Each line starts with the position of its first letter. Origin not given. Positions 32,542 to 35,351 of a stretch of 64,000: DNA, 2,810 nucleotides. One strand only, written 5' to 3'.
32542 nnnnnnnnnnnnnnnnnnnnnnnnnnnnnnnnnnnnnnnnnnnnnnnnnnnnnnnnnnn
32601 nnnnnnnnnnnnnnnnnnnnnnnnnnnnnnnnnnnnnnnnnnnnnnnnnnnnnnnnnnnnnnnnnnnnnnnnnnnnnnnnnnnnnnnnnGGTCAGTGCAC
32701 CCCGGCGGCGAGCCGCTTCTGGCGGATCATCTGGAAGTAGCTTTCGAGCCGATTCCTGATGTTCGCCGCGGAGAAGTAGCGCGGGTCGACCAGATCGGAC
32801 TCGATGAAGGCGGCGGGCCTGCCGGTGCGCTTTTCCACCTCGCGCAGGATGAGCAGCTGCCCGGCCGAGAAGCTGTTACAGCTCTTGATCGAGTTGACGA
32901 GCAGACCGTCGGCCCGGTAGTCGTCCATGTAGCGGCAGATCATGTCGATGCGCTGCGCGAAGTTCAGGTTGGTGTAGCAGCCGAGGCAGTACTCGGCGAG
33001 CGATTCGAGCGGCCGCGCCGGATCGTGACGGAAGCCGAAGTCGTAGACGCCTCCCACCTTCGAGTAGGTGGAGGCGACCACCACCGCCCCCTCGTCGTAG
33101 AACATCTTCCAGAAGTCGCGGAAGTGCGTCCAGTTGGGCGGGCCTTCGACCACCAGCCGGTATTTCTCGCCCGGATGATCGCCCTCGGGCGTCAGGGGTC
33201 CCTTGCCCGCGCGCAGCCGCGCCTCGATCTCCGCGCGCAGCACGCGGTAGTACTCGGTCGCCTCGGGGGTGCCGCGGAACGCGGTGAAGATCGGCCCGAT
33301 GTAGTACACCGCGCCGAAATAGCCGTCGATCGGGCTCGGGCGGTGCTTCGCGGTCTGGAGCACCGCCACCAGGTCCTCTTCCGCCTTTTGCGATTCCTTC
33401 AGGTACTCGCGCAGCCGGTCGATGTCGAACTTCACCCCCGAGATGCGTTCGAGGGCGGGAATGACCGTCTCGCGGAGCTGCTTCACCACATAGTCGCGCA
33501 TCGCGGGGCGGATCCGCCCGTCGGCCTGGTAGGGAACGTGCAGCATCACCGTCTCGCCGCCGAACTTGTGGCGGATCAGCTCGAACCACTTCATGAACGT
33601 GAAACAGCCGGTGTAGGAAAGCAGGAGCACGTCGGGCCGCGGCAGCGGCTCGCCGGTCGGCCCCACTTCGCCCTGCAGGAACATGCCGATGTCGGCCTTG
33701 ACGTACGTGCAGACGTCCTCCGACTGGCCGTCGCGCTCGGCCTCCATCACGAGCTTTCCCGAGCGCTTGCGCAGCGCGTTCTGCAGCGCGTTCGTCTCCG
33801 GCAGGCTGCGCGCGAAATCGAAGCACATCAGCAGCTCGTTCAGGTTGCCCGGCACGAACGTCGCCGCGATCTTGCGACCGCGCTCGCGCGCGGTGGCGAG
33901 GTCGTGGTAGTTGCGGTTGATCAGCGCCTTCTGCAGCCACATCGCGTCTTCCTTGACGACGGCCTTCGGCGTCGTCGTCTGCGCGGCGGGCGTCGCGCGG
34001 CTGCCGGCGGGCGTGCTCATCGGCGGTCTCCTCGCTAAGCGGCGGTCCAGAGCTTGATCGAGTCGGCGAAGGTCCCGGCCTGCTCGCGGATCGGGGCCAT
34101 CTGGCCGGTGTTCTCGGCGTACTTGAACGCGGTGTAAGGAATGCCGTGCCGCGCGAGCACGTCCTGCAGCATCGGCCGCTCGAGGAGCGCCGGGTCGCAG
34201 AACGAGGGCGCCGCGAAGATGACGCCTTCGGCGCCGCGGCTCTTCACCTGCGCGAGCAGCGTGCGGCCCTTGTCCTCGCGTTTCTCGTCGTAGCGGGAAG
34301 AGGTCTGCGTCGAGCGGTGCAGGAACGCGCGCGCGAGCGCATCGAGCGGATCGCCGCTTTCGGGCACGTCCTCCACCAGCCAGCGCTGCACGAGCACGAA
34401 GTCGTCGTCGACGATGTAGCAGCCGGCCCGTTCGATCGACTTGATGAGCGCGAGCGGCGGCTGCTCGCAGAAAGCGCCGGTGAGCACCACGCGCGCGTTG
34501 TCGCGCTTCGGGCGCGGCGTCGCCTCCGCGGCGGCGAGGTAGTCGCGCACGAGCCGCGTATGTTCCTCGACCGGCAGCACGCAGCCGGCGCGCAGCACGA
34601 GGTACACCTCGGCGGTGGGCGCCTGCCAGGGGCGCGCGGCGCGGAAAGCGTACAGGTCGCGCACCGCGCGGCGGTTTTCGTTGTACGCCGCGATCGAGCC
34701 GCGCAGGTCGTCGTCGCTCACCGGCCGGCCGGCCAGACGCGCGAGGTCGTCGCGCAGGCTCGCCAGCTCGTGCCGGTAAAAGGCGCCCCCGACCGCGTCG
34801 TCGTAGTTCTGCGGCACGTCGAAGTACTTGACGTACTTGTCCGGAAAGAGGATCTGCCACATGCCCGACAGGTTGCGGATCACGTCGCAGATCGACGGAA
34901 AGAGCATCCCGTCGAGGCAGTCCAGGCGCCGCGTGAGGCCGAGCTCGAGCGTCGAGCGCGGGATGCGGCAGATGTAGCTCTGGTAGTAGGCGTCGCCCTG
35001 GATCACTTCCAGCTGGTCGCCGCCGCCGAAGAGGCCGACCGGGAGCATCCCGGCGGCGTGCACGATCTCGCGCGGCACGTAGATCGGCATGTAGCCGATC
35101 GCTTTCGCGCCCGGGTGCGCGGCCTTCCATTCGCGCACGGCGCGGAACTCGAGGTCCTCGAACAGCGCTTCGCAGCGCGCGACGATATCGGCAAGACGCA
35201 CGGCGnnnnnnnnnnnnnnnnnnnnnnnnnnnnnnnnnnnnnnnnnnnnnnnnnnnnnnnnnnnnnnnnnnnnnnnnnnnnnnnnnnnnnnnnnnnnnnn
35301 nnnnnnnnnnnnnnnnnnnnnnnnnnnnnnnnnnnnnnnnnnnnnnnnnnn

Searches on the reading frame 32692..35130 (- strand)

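Call 31: search_protein_families(library=pfam, proteins=[window:32692-35130:-], max_evalue=0.00001)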
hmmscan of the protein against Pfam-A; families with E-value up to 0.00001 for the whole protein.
window:32692-35130:- (812 aa): 1 family
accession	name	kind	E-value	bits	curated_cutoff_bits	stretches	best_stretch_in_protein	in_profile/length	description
PF06050.19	HGD-D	-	8.7e-62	210.1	28.4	1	432-802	7-342/342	2-hydroxyglutaryl-CoA dehydratase, D-component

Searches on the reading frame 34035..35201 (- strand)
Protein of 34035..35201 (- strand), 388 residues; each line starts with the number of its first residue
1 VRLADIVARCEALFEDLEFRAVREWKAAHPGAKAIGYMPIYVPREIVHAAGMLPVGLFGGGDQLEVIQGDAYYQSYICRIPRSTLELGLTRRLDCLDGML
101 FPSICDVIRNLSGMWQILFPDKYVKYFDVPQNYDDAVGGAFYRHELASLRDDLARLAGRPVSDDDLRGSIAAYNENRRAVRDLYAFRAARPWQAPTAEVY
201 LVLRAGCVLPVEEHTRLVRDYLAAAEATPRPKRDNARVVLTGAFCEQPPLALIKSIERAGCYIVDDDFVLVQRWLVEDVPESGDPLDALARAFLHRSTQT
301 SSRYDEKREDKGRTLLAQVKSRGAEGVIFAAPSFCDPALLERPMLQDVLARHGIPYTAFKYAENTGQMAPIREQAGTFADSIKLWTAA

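Call 31: search_protein_families(library=pfam, proteins=[window:34035-35201:-], max_evalue=0.00001)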
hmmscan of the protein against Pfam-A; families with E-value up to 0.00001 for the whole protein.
window:34035-35201:- (388 aa): 1 family
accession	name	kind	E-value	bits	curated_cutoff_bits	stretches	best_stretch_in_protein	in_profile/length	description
PF06050.19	HGD-D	-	7.7e-71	239.9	28.4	1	40-382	2-342/342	2-hydroxyglutaryl-CoA dehydratase, D-component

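Call 70: search_protein_families(library=ncbifam, proteins=[window:34035-35201:-], max_evalue=1e-10)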
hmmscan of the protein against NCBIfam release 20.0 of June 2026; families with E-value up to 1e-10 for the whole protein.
window:34035-35201:- (388 aa): 4 families
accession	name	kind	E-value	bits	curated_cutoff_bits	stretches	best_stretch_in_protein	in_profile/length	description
TIGR02263.1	benz_CoA_red_C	equivalog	3e-195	648.5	421.15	1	4-382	2-380/380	benzoyl-CoA reductase subunit C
NF052456.1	HyiscapDhHadC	equivalog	8.8e-56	189.4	700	1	21-380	18-370/372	(R)-2-hydroxyisocaproyl-CoA dehydratase subunit beta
TIGR03190.1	benz_CoA_bzdN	equivalog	1.1e-31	110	453.8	1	22-376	18-365/377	benzoyl-CoA reductase, bzd-type, subunit N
NF040772.1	double_cubane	equivalog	2.1e-30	106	350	1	23-358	11-348/372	double-cubane-cluster-containing anaerobic reductase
